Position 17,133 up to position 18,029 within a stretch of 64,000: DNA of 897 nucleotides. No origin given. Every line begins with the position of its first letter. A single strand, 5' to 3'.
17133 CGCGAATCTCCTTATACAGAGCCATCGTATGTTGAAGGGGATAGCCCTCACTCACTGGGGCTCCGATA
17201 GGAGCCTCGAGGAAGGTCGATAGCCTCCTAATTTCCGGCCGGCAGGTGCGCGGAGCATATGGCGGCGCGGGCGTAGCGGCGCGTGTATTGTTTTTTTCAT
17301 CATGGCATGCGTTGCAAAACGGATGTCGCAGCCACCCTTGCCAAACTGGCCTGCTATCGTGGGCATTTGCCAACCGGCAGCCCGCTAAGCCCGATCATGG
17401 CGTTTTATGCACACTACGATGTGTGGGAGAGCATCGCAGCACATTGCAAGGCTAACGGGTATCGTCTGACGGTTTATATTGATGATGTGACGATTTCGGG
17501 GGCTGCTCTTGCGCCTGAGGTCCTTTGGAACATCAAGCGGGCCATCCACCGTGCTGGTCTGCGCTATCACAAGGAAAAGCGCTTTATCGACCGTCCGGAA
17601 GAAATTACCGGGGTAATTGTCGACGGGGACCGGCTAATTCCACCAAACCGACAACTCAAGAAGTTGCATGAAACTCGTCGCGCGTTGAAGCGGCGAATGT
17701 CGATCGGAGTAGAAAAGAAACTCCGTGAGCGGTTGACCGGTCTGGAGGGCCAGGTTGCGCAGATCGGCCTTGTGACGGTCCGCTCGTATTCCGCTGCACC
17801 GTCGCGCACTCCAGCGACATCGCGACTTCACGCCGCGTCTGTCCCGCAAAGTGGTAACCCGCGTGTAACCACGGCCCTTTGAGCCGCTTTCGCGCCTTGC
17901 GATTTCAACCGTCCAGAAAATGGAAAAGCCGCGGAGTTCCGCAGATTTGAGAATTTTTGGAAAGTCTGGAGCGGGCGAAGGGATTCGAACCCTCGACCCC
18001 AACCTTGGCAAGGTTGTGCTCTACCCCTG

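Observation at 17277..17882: Retron-type reverse transcriptase relic in a tRNA-Gly island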

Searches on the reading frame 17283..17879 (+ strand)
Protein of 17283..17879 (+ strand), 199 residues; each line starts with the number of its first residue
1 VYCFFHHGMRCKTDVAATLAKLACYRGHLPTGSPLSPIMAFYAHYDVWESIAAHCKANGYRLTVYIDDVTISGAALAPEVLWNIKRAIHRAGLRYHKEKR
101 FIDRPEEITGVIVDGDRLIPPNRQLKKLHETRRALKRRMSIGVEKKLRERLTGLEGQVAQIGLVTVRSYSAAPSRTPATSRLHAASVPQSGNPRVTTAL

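Call 4: search_protein_families(library=pfam, proteins=[window:17283-17879:+], max_evalue=1)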
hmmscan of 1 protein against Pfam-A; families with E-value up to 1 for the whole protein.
window:17283-17879:+ (199 aa): 2 families
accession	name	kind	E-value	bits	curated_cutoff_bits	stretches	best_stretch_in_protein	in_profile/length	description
PF00078.32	RVT_1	-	9.6e-05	22.6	29.6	1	28-100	118-189/205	Reverse transcriptase (RNA-dependent DNA polymerase)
PF19519.4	DUF6051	-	0.007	15.9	27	1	74-141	301-367/406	Family of unknown function (DUF6051)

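Call 5: search_protein_families(library=padloc, proteins=[window:17283-17879:+], max_evalue=1)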
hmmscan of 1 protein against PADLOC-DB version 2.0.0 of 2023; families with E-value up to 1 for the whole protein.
window:17283-17879:+ (199 aa): 37 families (the best 25 are shown)
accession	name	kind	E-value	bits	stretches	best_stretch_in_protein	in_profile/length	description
PDLC02952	RT_VI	-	4.4e-45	152.1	1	2-161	114-271/279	-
PDLC02955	RT_X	-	3.1e-17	60.9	1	11-160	116-264/272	-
PDLC02942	RT_III-A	-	7e-17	59.5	1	9-127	159-279/341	-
PDLC02943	RT_III-A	-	7.4e-17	59.2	1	11-137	141-270/322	-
PDLC02946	RT_III-A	-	1.3e-16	58.7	1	12-129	154-273/330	-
PDLC02940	RT_II-A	-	7.1e-15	52.6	1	11-156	303-445/477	-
PDLC03739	RT_Ec107-like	-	5.3e-14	50.3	1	13-122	131-243/307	retron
PDLC02967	RT-Toprim_I-C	-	1.4e-13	48.5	1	8-162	134-294/549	single gene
PDLC02959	RT-Protease_XI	-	2e-13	48.1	1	4-87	122-205/510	single gene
PDLC02960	RT-Protease_XI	-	2.6e-13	47.8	1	4-85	120-201/506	single gene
PDLC02948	RT_IX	-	5.8e-13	46.6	1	13-116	163-270/317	-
PDLC02956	RT_XIII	-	2.9e-12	44.4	1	26-169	269-413/469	-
PDLC02941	RT_II-A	-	3.4e-12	44.1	1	9-127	130-251/309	-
PDLC02964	RT-Toprim_I-C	-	5.1e-12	43.3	1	11-161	138-294/554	single gene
PDLC02961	RT-TIR_XII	-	1.3e-11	42.2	1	6-88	132-225/475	single gene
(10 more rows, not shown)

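Call 6: search_protein_families(library=ncbifam, proteins=[window:17283-17879:+], max_evalue=1)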
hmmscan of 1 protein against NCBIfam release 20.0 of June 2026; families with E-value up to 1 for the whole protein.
window:17283-17879:+ (199 aa): 5 families
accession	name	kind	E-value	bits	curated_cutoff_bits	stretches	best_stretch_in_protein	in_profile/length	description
NF038233.2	retron_St85_RT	exception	7.8e-13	48.4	235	1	9-154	118-269/289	retron St85 family RNA-directed DNA polymerase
NF038237.1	retron_Ec67_fus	exception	1.5e-10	40.2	450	1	12-99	144-244/572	retron Ec67 family RNA-directed DNA polymerase/endonuclease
NF042941.1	Retron_TIR_antiphage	equivalog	1.5e-08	33.9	600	1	11-81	122-193/464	TIR domain-containing anti-phage reverse transcriptase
TIGR04416.1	group_II_RT_mat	equivalog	0.014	14.5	300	1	30-107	181-256/353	group II intron reverse transcriptase/maturase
TIGR02169.1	SMC_prok_A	equivalog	0.13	9.8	729.4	1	117-172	485-541/1165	chromosome segregation protein SMC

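Call 9: find_homologous_proteins(query=window:17283-17879:+)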
Query window:17283-17879:+ (199 aa): 386 proteins with E <= 0.001 among 856 candidates; the best 120 are listed.
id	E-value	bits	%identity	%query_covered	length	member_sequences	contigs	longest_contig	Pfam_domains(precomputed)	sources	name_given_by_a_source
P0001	4.1e-130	449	100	100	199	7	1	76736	-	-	-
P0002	1.5e-121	421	99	96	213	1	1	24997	-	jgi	-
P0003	6.5e-83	295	81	82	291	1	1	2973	PF00078.33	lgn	-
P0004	1.5e-79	284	91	69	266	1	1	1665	PF00078.33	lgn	-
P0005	9.1e-79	282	76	82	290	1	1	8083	PF00078.33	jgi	jgi:hypothetical protein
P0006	4.3e-78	279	76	82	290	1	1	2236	PF00078.33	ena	-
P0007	8.0e-78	278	72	87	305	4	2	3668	PF00078.33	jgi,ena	jgi:retron-type reverse transcriptase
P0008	1.4e-76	274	70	89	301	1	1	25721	PF00078.33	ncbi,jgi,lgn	jgi:retron-type reverse transcriptase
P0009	4.1e-76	273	70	83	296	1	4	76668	PF00078.33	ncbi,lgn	-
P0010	3.7e-75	270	73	82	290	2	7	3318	PF00078.33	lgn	-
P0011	2.2e-74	267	72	82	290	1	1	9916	PF00078.33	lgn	-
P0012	3.2e-74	267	74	81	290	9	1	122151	PF00078.33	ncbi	-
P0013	3.3e-74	267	73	81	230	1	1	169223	PF00078.33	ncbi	-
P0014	4.6e-74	266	72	82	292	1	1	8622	PF00078.33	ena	-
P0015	1.9e-73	264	70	83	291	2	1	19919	PF00078.33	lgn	-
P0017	2.5e-73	264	70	82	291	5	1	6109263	PF00078.33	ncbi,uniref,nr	ncbi:reverse transcriptase family protein [Aquibium microcysteis]|uniref:reverse transcriptase famil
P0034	6.8e-65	236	70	78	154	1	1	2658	PF00078.33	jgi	jgi:hypothetical protein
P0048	3.0e-60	221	64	77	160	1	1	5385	PF00078.33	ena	-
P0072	1.1e-57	213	62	77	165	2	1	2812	-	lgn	-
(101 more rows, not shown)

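Call 12: find_encoding_contigs(protein=P0017, flank=6000, max_places=3)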
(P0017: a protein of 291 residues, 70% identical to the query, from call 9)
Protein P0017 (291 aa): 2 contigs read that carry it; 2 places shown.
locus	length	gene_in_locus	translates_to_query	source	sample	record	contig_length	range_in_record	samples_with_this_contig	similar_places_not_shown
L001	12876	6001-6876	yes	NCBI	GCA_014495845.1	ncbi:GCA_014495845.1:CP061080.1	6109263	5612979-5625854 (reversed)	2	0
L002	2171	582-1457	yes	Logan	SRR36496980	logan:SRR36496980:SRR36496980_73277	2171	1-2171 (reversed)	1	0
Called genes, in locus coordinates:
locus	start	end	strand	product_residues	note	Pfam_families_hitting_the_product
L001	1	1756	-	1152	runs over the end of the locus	PF02463:SMC_N, PF13304:AAA_21 (weak), PF13476:AAA_23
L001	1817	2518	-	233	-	PF13462:Thioredoxin_4, PF13098:Thioredoxin_2 (faint), PF01323:DSBA (faint)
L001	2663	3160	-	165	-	PF05258:DciA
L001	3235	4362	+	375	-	PF00730:HhH-GPD, PF00633:HHH (weak), PF14815:NUDIX_4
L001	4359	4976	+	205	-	PF00702:Hydrolase, PF13419:HAD_2 (weak), PF13242:Hydrolase_like (weak)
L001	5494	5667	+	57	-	-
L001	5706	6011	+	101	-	PF02001:DUF134 (faint), PF12844:HTH_19 (weak), PF13560:HTH_31 (weak), PF01381:HTH_3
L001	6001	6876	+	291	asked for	PF00078:RVT_1 (weak)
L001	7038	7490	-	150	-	PF17935:TetR_C_27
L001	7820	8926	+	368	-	PF01609:DDE_Tnp_1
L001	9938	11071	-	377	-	PF01555:N6_N4_Mtase, PF18755:RAMA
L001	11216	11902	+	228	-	PF00702:Hydrolase, PF13419:HAD_2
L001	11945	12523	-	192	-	-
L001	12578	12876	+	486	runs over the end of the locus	PF14821:Thr_synth_N, PF00291:PALP, PF24857:THR4_C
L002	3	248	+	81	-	?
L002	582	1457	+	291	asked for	PF00078:RVT_1 (weak)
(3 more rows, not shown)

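Call 13: find_encoding_contigs(protein=P0009, flank=6000, max_places=3)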
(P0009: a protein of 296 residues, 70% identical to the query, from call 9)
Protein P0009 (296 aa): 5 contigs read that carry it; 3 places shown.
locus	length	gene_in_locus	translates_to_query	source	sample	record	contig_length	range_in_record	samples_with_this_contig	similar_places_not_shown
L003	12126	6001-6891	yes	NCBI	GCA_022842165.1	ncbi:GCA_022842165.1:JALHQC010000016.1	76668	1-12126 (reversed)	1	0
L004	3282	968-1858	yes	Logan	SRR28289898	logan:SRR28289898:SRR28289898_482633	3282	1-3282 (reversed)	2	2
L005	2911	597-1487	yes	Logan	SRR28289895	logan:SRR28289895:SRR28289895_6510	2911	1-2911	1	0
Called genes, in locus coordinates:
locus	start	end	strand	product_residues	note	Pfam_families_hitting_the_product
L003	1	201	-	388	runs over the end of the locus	PF07690:MFS_1, PF12832:MFS_1_like (weak), PF07690:MFS_1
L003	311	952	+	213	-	PF23023:Anti-Pycsar_Apyc1 (weak), PF00753:Lactamase_B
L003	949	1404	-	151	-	-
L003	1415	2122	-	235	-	PF00702:Hydrolase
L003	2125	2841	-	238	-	PF03734:YkuD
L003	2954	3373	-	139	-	-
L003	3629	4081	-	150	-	PF20349:DUF6644 (weak)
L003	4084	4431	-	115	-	PF19649:DUF6152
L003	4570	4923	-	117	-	-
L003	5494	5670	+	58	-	-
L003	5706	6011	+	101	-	PF12844:HTH_19 (weak), PF13560:HTH_31 (weak), PF01381:HTH_3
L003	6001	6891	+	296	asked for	PF00078:RVT_1 (weak)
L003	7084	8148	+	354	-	-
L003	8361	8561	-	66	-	PF24732:ParE_like (weak)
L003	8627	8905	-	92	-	-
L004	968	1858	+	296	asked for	PF00078:RVT_1 (weak)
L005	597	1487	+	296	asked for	PF00078:RVT_1 (weak)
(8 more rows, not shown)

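Call 14: find_encoding_contigs(protein=P0002, flank=6000, max_places=3)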
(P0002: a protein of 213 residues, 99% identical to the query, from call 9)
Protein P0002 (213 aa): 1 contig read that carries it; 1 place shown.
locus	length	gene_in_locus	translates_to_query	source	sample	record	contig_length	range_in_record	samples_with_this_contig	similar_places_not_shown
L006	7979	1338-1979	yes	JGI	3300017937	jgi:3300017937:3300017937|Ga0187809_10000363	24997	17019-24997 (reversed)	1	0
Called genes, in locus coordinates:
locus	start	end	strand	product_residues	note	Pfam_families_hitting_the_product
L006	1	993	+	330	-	?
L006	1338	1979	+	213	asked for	-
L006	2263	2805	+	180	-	PF04073:tRNA_edit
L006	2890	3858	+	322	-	PF00085:Thioredoxin, PF13098:Thioredoxin_2, PF24575:TPR_Slam (faint), PF13432:TPR_16 (faint), PF14559:TPR_19, PF14561:TPR_20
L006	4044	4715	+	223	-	PF02190:LON_substr_bdg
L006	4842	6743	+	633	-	PF16177:ACAS_N, PF00501:AMP-binding, PF13193:AMP-binding_C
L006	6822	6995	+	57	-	-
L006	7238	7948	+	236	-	PF08279:HTH_11, PF19187:HTH_PafC (faint), PF13280:WYL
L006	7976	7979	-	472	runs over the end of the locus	PF02878:PGM_PMM_I, PF02879:PGM_PMM_II, PF02880:PGM_PMM_III, PF00408:PGM_PMM_IV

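Call 18: find_encoding_contigs(protein=P0003, flank=6000, max_places=2)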
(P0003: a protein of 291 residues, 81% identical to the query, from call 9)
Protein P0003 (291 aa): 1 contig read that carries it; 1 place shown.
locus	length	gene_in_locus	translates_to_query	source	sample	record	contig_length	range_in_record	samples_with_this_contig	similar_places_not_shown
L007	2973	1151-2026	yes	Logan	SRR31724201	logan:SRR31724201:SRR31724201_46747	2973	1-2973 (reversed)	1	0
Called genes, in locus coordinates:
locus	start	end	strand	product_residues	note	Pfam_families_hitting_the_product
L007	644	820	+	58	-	-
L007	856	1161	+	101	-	PF12844:HTH_19 (weak), PF13560:HTH_31 (weak), PF01381:HTH_3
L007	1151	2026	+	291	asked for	PF00078:RVT_1 (weak)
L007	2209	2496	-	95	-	-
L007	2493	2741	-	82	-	-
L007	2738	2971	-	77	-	?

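Call 19: find_encoding_contigs(protein=P0004, flank=6000, max_places=2)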
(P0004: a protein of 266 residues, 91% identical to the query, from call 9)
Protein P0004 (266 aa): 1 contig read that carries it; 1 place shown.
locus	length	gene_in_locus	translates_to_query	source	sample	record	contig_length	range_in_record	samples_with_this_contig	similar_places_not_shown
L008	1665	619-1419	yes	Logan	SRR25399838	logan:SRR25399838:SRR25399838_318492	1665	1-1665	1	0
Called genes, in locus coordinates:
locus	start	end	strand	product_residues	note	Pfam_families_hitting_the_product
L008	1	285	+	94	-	?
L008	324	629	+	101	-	PF12844:HTH_19 (weak), PF13560:HTH_31, PF01381:HTH_3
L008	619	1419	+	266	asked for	PF00078:RVT_1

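Call 37: find_encoding_contigs(protein=P0048, flank=4000, max_places=2)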
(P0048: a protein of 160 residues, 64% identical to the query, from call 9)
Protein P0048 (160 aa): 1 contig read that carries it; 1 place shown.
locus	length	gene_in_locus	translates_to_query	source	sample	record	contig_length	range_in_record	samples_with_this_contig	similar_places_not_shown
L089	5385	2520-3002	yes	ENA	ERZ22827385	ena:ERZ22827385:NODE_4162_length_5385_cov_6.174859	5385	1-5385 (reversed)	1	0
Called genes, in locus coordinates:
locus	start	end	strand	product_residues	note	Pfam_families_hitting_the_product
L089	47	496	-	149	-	-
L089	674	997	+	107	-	PF05973:Gp49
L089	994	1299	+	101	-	PF13560:HTH_31, PF01381:HTH_3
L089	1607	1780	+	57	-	-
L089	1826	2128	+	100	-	PF12844:HTH_19, PF13560:HTH_31, PF01381:HTH_3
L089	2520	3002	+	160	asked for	PF00078:RVT_1 (weak)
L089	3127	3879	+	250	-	-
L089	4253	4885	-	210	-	-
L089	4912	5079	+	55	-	-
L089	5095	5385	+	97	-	?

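Call 38: find_encoding_contigs(protein=P0034, flank=4000, max_places=2)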
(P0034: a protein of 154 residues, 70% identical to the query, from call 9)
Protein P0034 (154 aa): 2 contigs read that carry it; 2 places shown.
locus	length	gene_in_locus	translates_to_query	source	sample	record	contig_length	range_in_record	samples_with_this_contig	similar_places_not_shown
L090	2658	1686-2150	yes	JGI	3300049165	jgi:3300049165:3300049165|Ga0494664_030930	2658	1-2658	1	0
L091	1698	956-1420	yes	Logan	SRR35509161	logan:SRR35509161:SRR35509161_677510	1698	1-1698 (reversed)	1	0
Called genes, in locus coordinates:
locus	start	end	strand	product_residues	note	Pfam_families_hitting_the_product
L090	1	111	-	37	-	?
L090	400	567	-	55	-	-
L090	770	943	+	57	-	-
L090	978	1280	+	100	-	PF13560:HTH_31 (weak), PF01381:HTH_3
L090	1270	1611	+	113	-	-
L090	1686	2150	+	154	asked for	PF00078:RVT_1 (weak)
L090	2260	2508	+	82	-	-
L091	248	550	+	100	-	PF13560:HTH_31 (weak), PF01381:HTH_3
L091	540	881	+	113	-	-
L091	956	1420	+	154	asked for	PF00078:RVT_1 (weak)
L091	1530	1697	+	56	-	?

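Call 39: find_encoding_contigs(protein=P0072, flank=4000, max_places=2)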
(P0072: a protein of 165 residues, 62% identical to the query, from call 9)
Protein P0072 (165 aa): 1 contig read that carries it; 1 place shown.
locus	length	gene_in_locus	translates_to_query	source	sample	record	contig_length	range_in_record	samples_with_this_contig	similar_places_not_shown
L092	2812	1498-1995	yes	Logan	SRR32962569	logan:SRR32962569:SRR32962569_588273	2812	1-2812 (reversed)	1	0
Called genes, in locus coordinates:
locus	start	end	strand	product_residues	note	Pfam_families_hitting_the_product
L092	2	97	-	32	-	?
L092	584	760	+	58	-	-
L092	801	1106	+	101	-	PF12844:HTH_19 (weak), PF13560:HTH_31, PF01381:HTH_3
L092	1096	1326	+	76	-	-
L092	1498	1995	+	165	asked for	-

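Call 40: find_related_loci(query=A1, collection=metagenome_contigs, flank=3000)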
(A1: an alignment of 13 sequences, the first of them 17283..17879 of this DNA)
Query A1 (199 aa) in metagenome_contigs; peptide patterns used: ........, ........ (x = any residue, [..] = any of these).
127 stretches matched a pattern; 56 encode a relative of the query (tblastn E <= 1e-3); 56 distinct loci.
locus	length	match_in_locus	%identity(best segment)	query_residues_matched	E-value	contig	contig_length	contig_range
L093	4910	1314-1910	99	1-199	1e-134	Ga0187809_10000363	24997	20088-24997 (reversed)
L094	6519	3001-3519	70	1-178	4e-84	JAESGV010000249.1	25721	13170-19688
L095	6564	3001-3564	65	1-191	1e-79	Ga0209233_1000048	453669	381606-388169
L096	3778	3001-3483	61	1-161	7e-67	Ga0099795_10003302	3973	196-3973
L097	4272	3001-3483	61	1-161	2e-66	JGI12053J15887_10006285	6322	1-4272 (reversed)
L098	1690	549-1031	60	1-161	1e-68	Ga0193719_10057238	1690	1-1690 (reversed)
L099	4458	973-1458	58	1-162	9e-64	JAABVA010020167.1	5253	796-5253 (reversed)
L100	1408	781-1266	58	1-162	7e-66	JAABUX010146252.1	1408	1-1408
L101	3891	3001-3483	57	1-161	1e-62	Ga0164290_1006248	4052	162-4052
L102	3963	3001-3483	55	1-161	2e-62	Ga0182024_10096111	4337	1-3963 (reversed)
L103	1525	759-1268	53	1-170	8e-64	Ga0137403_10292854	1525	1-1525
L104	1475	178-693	53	1-175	3e-62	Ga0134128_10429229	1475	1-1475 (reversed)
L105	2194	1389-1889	54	1-167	5e-60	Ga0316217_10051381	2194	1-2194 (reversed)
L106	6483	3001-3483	58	1-161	3e-59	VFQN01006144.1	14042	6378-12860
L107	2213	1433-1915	55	1-161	9e-59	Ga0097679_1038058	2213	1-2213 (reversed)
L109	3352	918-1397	55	1-161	1e-57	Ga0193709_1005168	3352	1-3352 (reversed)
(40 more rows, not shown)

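Call 50: search_protein_families(library=padloc, proteins=[L007:1151-2023:+, L007:856-1158:+, L007:644-817:+, L008:324-626:+, L008:109-282:+], max_evalue=0.01)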
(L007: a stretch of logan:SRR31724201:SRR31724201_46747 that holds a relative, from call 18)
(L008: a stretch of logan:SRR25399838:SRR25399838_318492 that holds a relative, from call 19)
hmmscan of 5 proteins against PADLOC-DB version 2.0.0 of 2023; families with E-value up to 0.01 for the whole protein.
L007:1151-2023:+ (291 aa): 39 families (the best 25 are shown)
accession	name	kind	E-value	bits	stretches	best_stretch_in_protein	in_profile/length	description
PDLC02952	RT_VI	-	2.8e-89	297.1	1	13-289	1-272/279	-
PDLC02959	RT-Protease_XI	-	9.3e-41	138.3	1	17-214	7-205/510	single gene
PDLC02960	RT-Protease_XI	-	3e-40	136.6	1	17-213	5-202/506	single gene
PDLC02962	RT-TIR_XII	-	5.7e-40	135.6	1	12-208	8-206/478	single gene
PDLC02961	RT-TIR_XII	-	2e-39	133.8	1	12-209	8-209/475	single gene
PDLC02942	RT_III-A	-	2.1e-38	130.3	1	20-250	44-275/341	-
PDLC02946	RT_III-A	-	3e-37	126.5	1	20-255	36-272/330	-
PDLC02941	RT_II-A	-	4.1e-37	126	1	15-245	10-243/309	-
PDLC02955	RT_X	-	1.1e-36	124.6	1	24-286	3-263/272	-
PDLC02943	RT_III-A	-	1.8e-36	123.7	1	22-257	26-263/322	-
PDLC02956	RT_XIII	-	5.2e-35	119.4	2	8-149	103-248/469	-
PDLC02967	RT-Toprim_I-C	-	7.5e-35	118.7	1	18-241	6-248/549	single gene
PDLC02948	RT_IX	-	1.2e-33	114.5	1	10-242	35-269/317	-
PDLC02940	RT_II-A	-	3.8e-33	112.9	1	23-283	189-445/477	-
PDLC02963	RT-Toprim_I-C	-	9.3e-33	111.6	1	18-203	10-208/552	single gene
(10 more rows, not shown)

L007:856-1158:+ (101 aa): 15 families
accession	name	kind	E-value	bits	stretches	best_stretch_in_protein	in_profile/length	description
PDLC02926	HTH_VI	-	2.6e-36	121.7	1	1-91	1-91/92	-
PDLC04142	capH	-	3.6e-09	35.6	1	2-78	7-74/103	capH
PDLC03947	RmrA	-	4.9e-09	33.5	1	2-85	12-90/383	-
PDLC03943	RmrA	-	1.2e-06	25.8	1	5-67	6-65/370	-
PDLC03944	RmrA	-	1.7e-06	25.4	1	4-66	9-68/384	-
PDLC03952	RmrA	-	1.7e-06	25.1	1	6-79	27-97/395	-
PDLC03954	RmrA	-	2.3e-06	24.8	1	4-68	13-74/380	-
PDLC03665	Control_protein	-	2.9e-06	25.5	1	5-64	12-72/77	control protein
PDLC04775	PDC-M69A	-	1.7e-05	23.3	1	12-65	18-71/113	-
PDLC03949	RmrA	-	3.6e-05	20.8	1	4-76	5-74/363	-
PDLC03953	RmrA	-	6.9e-05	20.2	1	4-61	8-65/373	-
PDLC03951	RmrA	-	9.3e-05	19.6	1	4-72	11-79/400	-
PDLC03955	RmrA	-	0.00015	19.1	1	4-65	23-81/371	-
PDLC03948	RmrA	-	0.0017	15.3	1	10-70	17-75/397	-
PDLC03945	RmrA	-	0.005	14.1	1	4-66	5-65/394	-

L007:644-817:+ (58 aa): 0 families

L008:324-626:+ (101 aa): 16 families
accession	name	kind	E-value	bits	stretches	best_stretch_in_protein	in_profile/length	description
PDLC02926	HTH_VI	-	9.5e-37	123.2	1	1-91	1-91/92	-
PDLC04142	capH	-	1.8e-09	36.6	1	2-81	7-77/103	capH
PDLC03947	RmrA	-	4.7e-08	30.3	1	2-84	12-89/383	-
PDLC03943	RmrA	-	3.2e-07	27.8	1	5-68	6-66/370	-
PDLC03665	Control_protein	-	7.4e-07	27.3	1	5-64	12-72/77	control protein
PDLC03952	RmrA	-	7.4e-07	26.3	1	6-79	27-97/395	-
PDLC03944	RmrA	-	6e-06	23.6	1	4-66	9-68/384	-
PDLC03955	RmrA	-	1.1e-05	22.8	1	4-66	23-82/371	-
PDLC03954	RmrA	-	1.3e-05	22.3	1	4-68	13-74/380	-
PDLC03949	RmrA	-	1.7e-05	21.9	1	4-76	5-74/363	-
PDLC03953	RmrA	-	3.7e-05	21.1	1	4-59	8-63/373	-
PDLC03951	RmrA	-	7.9e-05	19.8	1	4-81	11-82/400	-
PDLC04775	PDC-M69A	-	0.00015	20.2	1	13-66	19-72/113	-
PDLC03948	RmrA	-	0.00064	16.7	1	10-70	17-75/397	-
PDLC03664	Control_protein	-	0.0016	16.9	1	5-56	17-68/74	control protein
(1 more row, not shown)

L008:109-282:+ (58 aa): 0 families

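Call 62: search_solved_structures(query=L007:1151-2023:+, max_evalue=0.00001)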
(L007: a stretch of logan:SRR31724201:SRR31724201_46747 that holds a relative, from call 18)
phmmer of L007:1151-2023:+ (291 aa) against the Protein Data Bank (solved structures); distinct sequences matched with E-value up to 0.00001: 10.
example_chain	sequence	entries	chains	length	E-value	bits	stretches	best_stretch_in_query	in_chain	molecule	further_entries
9lm3_A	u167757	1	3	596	9.8e-19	71.1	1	20-201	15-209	Retron Ec67 protein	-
9i2f_C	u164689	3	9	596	9.8e-19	71.1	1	20-201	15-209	Retron Ec67 protein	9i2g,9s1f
7v9u_A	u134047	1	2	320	3.3e-17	66.1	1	28-245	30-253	RNA-directed DNA polymerase from retron EC86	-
7v9x_A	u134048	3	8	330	3.6e-17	66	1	28-245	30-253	RNA-directed DNA polymerase from retron EC86 | Retron Ec86 reverse transcriptase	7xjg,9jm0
8qbk_A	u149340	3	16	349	4.2e-17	65.8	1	28-245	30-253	Retron Ec86 reverse transcriptase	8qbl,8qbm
36ht_A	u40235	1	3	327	2.4e-10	43.6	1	31-203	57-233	Retron-Kva2 Reverse Transcriptase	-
9l7p_E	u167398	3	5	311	5.3e-09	39.2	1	23-254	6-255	Retron St85 family RNA-directed DNA polymerase | Retron I-A Ec78 reverse transcriptase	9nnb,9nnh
9kjx_A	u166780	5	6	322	5.8e-09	39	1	23-254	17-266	RNA-directed DNA polymerase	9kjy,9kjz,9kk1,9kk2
9vhe_A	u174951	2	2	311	7.9e-08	35.3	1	22-254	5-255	Retron Ec78 reverse transcriptase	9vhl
22et_A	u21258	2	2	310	3.8e-06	29.8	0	28-253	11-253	Retron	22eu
